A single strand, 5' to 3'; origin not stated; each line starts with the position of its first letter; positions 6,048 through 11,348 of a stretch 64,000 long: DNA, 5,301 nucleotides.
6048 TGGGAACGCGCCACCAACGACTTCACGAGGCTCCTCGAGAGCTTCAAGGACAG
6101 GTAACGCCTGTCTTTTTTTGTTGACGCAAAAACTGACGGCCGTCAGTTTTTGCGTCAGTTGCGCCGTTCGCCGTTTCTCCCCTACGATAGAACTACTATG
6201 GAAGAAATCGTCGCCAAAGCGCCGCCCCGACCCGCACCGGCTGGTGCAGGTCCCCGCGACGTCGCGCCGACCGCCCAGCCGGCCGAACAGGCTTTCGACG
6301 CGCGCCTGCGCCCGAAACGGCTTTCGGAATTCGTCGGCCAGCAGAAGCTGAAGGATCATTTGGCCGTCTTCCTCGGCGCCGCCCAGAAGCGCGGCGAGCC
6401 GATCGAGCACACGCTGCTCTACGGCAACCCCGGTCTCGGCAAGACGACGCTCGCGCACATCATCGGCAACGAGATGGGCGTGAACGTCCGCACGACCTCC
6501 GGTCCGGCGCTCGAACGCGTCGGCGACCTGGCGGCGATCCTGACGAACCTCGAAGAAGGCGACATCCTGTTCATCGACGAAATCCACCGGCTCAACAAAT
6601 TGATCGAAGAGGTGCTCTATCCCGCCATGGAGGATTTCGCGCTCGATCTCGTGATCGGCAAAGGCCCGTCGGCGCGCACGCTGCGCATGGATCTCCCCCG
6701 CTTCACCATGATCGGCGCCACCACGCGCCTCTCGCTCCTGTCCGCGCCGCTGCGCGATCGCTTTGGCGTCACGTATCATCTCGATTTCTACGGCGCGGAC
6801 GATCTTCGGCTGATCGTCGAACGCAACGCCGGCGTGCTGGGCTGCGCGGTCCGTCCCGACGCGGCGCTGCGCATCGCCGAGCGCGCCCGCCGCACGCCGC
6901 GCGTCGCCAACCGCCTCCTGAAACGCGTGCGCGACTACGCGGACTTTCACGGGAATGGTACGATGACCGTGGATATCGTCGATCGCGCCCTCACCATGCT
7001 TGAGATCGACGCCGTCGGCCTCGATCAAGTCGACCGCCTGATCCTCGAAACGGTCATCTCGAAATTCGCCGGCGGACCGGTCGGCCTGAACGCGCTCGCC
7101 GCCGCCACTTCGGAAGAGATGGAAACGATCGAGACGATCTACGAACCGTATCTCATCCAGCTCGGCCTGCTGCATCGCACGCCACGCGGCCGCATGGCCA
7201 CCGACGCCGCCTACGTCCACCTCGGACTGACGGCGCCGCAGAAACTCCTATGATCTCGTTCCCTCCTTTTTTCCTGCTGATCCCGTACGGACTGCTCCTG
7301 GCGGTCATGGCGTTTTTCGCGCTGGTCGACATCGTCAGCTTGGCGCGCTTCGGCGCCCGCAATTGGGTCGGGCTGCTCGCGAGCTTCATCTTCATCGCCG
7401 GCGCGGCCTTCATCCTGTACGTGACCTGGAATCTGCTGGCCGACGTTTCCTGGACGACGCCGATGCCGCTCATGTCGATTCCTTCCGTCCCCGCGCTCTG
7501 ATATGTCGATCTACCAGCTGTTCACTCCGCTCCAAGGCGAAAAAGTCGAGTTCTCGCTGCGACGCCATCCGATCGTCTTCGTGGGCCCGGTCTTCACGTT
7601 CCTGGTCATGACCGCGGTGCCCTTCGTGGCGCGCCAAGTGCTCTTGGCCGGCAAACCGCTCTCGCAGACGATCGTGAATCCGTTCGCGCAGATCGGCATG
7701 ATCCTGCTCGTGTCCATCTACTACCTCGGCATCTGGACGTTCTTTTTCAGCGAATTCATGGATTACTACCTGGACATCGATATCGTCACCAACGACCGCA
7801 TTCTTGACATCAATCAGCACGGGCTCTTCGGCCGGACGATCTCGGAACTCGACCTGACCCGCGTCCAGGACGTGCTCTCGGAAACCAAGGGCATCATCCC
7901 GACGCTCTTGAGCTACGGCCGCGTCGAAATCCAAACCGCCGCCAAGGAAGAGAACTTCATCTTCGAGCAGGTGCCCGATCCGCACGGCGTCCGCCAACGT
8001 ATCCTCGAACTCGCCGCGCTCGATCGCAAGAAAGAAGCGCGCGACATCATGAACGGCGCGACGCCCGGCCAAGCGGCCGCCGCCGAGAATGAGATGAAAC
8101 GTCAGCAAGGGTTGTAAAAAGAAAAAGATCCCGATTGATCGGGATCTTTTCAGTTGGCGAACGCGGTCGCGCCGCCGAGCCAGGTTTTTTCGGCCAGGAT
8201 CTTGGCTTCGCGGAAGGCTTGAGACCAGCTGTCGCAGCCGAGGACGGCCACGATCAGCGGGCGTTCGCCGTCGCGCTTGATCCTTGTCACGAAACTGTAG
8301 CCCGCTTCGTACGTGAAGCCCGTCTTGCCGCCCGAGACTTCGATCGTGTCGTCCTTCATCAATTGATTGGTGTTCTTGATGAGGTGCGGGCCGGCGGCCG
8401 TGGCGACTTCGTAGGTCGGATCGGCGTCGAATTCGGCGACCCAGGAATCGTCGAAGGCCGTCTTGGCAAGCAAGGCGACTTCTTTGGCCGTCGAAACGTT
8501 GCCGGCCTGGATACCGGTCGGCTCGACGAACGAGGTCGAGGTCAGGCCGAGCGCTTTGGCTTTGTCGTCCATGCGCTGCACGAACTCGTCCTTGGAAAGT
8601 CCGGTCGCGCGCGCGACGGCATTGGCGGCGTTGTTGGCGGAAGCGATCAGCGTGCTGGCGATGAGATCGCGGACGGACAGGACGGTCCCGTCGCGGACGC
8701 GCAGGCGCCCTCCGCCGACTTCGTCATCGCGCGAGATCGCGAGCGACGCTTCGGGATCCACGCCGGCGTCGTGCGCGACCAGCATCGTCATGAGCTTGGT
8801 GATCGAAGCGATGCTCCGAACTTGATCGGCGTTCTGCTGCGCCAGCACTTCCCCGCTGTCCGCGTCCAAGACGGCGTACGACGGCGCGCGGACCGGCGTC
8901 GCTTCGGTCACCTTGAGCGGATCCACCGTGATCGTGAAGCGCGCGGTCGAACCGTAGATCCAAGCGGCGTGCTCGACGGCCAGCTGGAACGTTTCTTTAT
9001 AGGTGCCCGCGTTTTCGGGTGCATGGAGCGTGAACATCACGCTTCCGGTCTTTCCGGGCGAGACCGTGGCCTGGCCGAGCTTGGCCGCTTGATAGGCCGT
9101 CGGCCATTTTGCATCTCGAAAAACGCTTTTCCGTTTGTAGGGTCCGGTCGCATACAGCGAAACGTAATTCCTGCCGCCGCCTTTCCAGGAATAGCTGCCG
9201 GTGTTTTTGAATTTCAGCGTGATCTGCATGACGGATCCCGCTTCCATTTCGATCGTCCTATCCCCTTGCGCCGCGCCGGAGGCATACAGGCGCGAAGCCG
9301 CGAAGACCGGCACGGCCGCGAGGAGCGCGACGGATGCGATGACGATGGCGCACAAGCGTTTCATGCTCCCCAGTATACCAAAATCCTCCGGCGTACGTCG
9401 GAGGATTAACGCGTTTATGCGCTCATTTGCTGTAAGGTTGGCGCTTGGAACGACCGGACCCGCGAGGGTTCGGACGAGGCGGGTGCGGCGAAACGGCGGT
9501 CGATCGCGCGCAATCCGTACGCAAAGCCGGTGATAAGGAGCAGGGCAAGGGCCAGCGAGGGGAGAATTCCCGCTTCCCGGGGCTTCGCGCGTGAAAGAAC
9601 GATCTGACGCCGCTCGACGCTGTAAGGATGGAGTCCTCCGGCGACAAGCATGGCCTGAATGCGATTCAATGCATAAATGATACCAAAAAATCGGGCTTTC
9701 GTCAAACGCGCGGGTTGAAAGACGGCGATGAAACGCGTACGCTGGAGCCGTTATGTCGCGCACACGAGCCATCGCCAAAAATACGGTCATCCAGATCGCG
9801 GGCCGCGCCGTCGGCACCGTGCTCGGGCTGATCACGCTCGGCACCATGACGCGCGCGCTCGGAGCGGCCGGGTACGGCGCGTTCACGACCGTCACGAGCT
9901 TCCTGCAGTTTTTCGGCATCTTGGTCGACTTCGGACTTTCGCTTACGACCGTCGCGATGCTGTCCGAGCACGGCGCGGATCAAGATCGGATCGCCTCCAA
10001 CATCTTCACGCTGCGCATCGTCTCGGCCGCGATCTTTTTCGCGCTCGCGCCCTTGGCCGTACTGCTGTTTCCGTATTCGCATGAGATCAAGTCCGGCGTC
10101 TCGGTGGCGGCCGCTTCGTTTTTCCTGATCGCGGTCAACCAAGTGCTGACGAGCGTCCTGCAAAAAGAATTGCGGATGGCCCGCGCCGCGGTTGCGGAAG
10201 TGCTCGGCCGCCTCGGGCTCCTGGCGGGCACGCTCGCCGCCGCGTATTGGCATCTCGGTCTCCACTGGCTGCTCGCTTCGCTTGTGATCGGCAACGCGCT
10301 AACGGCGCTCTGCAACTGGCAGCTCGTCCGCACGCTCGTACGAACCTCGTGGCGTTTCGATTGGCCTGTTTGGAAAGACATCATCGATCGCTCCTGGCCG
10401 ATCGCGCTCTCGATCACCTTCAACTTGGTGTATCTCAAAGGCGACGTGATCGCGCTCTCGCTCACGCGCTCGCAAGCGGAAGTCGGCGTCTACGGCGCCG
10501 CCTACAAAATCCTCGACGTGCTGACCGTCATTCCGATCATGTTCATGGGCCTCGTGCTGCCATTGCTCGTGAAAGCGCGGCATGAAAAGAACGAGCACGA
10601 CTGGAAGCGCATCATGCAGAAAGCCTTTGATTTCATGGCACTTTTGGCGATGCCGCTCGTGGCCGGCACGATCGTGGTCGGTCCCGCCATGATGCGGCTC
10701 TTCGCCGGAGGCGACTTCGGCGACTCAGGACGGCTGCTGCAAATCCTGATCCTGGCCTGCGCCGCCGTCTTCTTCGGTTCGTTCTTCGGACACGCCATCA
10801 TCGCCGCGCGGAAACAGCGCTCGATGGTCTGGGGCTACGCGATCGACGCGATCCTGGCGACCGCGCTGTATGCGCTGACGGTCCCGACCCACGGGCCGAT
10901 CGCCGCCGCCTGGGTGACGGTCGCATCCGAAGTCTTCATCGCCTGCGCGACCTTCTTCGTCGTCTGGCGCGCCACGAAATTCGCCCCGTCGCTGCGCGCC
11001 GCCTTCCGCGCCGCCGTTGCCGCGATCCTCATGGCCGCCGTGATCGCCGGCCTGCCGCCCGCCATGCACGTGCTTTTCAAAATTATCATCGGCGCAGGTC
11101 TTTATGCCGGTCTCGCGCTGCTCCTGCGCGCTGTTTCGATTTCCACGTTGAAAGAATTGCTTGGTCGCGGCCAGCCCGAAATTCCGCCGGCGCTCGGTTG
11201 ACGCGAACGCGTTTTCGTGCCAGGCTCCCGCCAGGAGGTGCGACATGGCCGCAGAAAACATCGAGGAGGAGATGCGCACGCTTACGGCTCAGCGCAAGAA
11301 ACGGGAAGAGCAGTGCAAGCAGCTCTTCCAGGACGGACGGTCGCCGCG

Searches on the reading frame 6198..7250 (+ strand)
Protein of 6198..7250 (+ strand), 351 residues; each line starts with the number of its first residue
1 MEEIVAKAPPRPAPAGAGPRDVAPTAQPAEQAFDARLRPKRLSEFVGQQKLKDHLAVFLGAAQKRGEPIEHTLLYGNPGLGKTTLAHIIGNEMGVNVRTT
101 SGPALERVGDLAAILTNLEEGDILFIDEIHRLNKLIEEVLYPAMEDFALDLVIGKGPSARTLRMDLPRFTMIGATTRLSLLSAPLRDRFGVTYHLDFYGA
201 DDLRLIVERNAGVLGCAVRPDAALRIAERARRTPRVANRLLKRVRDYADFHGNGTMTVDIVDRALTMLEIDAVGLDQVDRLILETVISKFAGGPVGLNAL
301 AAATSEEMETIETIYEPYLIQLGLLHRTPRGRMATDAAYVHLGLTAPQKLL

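Call 45: search_protein_families(library=pfam, proteins=[window:6198-7250:+], max_evalue=0.01)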
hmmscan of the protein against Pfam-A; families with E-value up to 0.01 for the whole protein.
window:6198-7250:+ (351 aa): 9 families
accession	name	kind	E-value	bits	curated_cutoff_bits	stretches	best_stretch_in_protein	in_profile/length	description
PF05496.18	RuvB_N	-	7.7e-77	256.9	27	1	37-195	1-159/159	Holliday junction DNA helicase RuvB P-loop domain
PF17864.7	AAA_lid_4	-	6.3e-25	87.2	27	1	198-271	1-74/74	RuvB AAA lid domain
PF05491.19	RuvB_C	-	6.7e-23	80.9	24.7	1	273-342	2-71/72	RuvB C-terminal winged helix domain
PF00004.35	AAA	-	2.5e-20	73.7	21.2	1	73-195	2-129/131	ATPase family associated with various cellular activities (AAA)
PF07728.20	AAA_5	-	3.5e-08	34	22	1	71-189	1-139/139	AAA domain (dynein-related subfamily)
PF13191.12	AAA_16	-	0.00011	23.1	32.6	1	44-92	1-47/167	AAA ATPase domain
PF05673.19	DUF815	-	0.0014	18.3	23.8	1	40-129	25-116/249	Protein of unknown function (DUF815)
PF13173.12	AAA_14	-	0.0036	17.7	27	1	73-142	6-84/129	AAA domain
PF00308.24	Bac_DnaA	-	0.0069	17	23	0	59-95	24-60/162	Bacterial DnaA ATPAse domain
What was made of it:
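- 6198..7253 (+): ruvB, the conserved downstream landmark; a separate transcription unit. Pfam RuvB_N 7.7e-77, AAA_lid_4 and RuvB_C (call 45).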

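Call 61: find_homologous_proteins(query=window:6198-7250:+, max_evalue=1e-50)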
Query window:6198-7250:+ (351 aa): 8000 proteins with E <= 1e-50 among 8000 candidates; the best 120 are listed.
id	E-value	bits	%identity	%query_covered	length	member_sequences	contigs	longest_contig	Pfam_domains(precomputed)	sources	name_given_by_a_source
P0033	3.4e-199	679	88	100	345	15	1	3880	PF05491.20,PF17864.8,PF00004.36,PF05496.19,PF07728.21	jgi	jgi:Holliday junction DNA helicase RuvB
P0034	1.9e-198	677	91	95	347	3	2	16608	PF05491.20,PF17864.8,PF00004.36,PF05496.19,PF07728.21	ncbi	-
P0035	6.4e-195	665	87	100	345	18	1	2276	PF05491.20,PF17864.8,PF00004.36,PF05496.19,PF07728.21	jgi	jgi:Holliday junction DNA helicase RuvB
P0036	4.1e-194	662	87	100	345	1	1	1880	PF05491.20,PF17864.8,PF00004.36,PF05496.19,PF07728.21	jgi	jgi:Holliday junction DNA helicase RuvB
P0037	5.6e-193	659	88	96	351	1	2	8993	PF05491.20,PF17864.8,PF00004.36,PF05496.19,PF07728.21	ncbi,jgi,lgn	-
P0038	5.2e-192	655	89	95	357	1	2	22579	PF05491.20,PF17864.8,PF00004.36,PF05496.19,PF07728.21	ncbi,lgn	-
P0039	7.4e-191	652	89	94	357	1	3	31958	PF05491.20,PF17864.8,PF00004.36,PF05496.19,PF07728.21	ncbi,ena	ncbi:MAG: Holliday junction branch migration DNA helicase RuvB [Patescibacteria group bacterium]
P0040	1.1e-189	648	86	97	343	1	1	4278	PF05491.20,PF17864.8,PF00004.36,PF05496.19,PF07728.21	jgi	jgi:Holliday junction DNA helicase RuvB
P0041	7.9e-189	645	88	94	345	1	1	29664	PF05491.20,PF17864.8,PF00004.36,PF05673.20,PF05496.19,PF07728.21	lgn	-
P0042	2.3e-188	643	87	94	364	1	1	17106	PF05491.20,PF17864.8,PF00004.36,PF05496.19,PF07728.21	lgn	-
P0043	7.1e-188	642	85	100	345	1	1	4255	PF05491.20,PF17864.8,PF00004.36,PF05496.19,PF07728.21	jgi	jgi:Holliday junction DNA helicase RuvB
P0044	5.4e-186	636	86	94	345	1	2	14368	PF05491.20,PF17864.8,PF00004.36,PF05496.19,PF07728.21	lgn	-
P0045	1.2e-185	634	85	99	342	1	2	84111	PF05491.20,PF17864.8,PF00004.36,PF05496.19,PF07728.21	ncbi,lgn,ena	-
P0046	1.3e-177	608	82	94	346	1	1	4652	PF05491.20,PF17864.8,PF00004.36,PF05496.19,PF07728.21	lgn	-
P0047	1.1e-173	595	81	97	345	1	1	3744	PF05491.20,PF17864.8,PF00004.36,PF05673.20,PF05496.19,PF07728.21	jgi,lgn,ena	-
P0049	1.5e-173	595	81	94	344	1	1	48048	PF05491.20,PF17864.8,PF00004.36,PF05496.19,PF07728.21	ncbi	-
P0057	2.6e-162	558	77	94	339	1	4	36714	PF05491.20,PF17864.8,PF00004.36,PF05496.19,PF07728.21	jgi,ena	jgi:Holliday junction DNA helicase RuvB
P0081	3.2e-144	498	72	91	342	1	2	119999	PF05491.20,PF17864.8,PF00004.36,PF05496.19,PF07728.21,PF13191.13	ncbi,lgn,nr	ncbi:Holliday junction branch migration DNA helicase RuvB [Candidatus Uhrbacteria bacterium]|nr:Holl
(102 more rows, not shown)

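Call 62: find_encoding_contigs(protein=P0049, flank=10000, max_places=1)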
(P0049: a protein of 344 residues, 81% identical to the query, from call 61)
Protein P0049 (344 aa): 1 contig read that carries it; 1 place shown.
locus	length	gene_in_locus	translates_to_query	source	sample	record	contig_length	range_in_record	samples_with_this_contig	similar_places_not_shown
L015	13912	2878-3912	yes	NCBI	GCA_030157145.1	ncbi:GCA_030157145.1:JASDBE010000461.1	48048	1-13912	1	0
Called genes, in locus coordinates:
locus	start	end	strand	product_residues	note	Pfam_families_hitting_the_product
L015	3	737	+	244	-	?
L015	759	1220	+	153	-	-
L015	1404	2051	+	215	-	-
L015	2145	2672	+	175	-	-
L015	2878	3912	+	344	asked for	PF05496:RuvB_N, PF00004:AAA, PF07728:AAA_5 (weak), PF17864:AAA_lid_4, PF05491:WHD_RuvB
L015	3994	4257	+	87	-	-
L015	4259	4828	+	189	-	PF03703:bPH_2 (weak)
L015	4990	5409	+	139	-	-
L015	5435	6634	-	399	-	PF16158:N_BRCA1_IG (weak), PF00768:Peptidase_S11, PF13354:Beta-lactamase2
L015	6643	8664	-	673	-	PF16158:N_BRCA1_IG (faint), PF08486:SpoIID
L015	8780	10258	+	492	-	PF01943:Polysacc_synt, PF13440:Polysacc_synt_3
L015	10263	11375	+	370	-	PF13439:Glyco_transf_4, PF13579:Glyco_trans_4_4, PF20706:GT4-conflict, PF00534:Glycos_transf_1, PF13692:Glyco_trans_1_4, PF13524:Glyco_trans_1_2 (weak)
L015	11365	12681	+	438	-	PF04932:Wzy_C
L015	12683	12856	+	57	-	-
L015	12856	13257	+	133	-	PF02661:Fic (faint)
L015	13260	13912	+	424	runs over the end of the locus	PF04932:Wzy_C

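Call 63: find_encoding_contigs(protein=P0057, flank=10000, max_places=1)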
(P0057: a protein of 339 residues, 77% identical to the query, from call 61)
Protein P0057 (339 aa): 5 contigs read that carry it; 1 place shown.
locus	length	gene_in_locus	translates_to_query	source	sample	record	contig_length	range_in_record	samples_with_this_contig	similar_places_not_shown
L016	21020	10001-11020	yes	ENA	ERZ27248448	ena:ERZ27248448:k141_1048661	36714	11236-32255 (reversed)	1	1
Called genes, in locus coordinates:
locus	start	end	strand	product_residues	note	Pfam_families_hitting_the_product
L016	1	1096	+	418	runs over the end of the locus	PF00932:LTD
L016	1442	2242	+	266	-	-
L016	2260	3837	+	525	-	-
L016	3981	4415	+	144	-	PF00085:Thioredoxin (weak)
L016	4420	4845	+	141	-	PF07884:VKOR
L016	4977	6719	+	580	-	PF14716:HHH_8, PF14520:HHH_5, PF14791:DNA_pol_B_thumb, PF02811:PHP (weak)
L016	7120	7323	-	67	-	-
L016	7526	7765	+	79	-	-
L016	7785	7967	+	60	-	-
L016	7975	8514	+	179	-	PF01327:Pep_deformylase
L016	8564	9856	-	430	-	PF00675:Peptidase_M16, PF05193:Peptidase_M16_C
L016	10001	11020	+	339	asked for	PF05496:RuvB_N, PF00004:AAA, PF07728:AAA_5, PF17864:AAA_lid_4, PF05491:WHD_RuvB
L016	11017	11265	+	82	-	-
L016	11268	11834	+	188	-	-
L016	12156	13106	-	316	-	PF00768:Peptidase_S11, PF13354:Beta-lactamase2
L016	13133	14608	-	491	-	PF01546:Peptidase_M20, PF07687:M20_dimer (weak)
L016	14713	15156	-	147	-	PF00583:Acetyltransf_1, PF13480:Acetyltransf_6, PF13673:Acetyltransf_10 (weak), PF13508:Acetyltransf_7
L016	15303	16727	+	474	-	PF01943:Polysacc_synt, PF13440:Polysacc_synt_3, PF01554:MatE (weak)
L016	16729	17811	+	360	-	PF13439:Glyco_transf_4, PF13579:Glyco_trans_4_4, PF20706:GT4-conflict, PF00534:Glycos_transf_1, PF13692:Glyco_trans_1_4, PF13524:Glyco_trans_1_2 (weak)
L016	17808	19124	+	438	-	PF04932:Wzy_C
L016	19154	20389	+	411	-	PF04932:Wzy_C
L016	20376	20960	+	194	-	PF00293:NUDIX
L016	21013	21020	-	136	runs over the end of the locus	PF08818:DUF1801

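Call 64: find_encoding_contigs(protein=P0081, flank=10000, max_places=1)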
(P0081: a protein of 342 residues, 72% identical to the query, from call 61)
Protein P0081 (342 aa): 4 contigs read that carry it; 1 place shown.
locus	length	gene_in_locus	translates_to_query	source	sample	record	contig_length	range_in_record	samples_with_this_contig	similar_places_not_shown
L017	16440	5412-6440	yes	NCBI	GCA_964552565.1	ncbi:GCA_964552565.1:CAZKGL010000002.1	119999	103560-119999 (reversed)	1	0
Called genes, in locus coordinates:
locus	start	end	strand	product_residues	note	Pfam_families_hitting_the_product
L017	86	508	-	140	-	PF08570:DUF1761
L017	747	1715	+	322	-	PF09587:PGA_cap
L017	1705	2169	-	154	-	PF00293:NUDIX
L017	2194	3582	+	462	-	PF13687:DUF4153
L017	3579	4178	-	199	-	PF00485:PRK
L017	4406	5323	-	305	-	-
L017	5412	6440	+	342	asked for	PF05496:RuvB_N, PF13191:AAA_16 (faint), PF00004:AAA, PF07728:AAA_5, PF17864:AAA_lid_4, PF05491:WHD_RuvB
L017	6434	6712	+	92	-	-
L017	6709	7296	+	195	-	PF14470:bPH_3 (weak), PF03703:bPH_2 (weak)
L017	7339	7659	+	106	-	-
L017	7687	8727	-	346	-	PF00768:Peptidase_S11, PF13354:Beta-lactamase2 (weak)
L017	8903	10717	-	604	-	PF16158:N_BRCA1_IG (weak), PF08486:SpoIID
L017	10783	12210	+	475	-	PF01943:Polysacc_synt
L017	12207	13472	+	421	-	PF04932:Wzy_C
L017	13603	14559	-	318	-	PF02129:Peptidase_S15 (weak)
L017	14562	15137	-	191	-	-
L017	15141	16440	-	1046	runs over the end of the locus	PF01833:TIG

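Call 83: search_protein_families(library=pfam, proteins=[L015:759-1217:+, L017:4406-5320:-], max_evalue=1)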
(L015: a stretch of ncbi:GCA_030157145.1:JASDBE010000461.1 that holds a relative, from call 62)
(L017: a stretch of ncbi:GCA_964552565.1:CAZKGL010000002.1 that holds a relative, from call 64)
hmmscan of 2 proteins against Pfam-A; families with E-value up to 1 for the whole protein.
L015:759-1217:+ (153 aa): 1 family
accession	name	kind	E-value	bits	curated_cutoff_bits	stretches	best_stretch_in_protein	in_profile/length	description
PF21314.2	TM_ErbB1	-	0.085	13.1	27.1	1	5-26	9-30/36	Epidermal growth factor receptor transmembrane-juxtamembrane segment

L017:4406-5320:- (304 aa): 0 families

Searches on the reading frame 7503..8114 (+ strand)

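Call 45: search_protein_families(library=pfam, proteins=[window:7503-8114:+], max_evalue=0.01)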
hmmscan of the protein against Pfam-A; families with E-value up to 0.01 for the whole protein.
window:7503-8114:+ (204 aa): 1 family
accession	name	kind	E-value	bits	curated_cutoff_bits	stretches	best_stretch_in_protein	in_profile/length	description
PF03703.20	bPH_2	-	0.00017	22.2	22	1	105-166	16-77/78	Bacterial PH domain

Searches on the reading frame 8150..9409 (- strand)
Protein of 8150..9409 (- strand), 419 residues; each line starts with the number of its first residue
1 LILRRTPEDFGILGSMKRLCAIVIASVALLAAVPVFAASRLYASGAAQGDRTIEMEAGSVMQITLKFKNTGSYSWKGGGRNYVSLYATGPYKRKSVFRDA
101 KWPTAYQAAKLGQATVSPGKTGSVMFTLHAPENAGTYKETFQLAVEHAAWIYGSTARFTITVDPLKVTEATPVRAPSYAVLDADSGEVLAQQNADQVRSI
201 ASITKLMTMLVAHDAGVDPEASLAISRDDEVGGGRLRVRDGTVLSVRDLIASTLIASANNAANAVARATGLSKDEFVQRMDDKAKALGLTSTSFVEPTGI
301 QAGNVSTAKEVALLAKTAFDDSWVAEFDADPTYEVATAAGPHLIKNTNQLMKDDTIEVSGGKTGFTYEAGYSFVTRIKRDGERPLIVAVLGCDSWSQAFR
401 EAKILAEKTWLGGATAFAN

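Call 45: search_protein_families(library=pfam, proteins=[window:8150-9409:-], max_evalue=0.01)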
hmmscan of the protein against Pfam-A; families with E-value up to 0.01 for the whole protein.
window:8150-9409:- (419 aa): 3 families
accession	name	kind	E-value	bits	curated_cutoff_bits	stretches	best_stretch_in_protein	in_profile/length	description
PF00768.25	Peptidase_S11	-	8.5e-52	176.4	27.6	1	169-393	6-238/239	D-alanyl-D-alanine carboxypeptidase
PF13354.11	Beta-lactamase2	-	2.6e-10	40.5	22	1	179-314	3-142/214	Beta-lactamase enzyme family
PF16158.11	N_BRCA1_IG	-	3.3e-06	28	28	1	54-162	7-108/108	Ig-like domain from next to BRCA1 gene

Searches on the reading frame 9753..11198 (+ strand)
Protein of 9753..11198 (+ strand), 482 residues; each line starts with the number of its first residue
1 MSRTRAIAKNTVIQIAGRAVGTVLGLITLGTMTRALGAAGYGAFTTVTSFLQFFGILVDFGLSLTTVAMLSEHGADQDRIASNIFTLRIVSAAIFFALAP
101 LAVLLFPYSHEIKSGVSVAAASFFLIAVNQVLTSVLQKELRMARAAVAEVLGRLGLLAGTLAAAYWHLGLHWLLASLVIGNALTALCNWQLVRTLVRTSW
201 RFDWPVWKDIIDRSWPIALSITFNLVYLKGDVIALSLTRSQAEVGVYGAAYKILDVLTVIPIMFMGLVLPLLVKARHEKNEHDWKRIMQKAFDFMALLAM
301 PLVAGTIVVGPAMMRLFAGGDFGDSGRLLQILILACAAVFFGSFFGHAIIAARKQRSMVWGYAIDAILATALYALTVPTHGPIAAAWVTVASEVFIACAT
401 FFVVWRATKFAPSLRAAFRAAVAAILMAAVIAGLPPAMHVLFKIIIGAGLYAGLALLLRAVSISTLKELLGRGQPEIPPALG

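Call 45: search_protein_families(library=pfam, proteins=[window:9753-11198:+], max_evalue=0.01)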
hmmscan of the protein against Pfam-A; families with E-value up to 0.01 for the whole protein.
window:9753-11198:+ (482 aa): 3 families
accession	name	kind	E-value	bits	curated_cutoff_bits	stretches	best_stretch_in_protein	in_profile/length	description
PF01943.22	Polysacc_synt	-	1.7e-25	90.5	28.2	1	8-274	2-272/274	Polysaccharide biosynthesis protein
PF13440.11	Polysacc_synt_3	-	2.7e-24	86.4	23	1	32-321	2-287/293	Polysaccharide biosynthesis protein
PF03023.19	MurJ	-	0.0015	17.7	27.4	1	55-439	26-437/451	Lipid II flippase MurJ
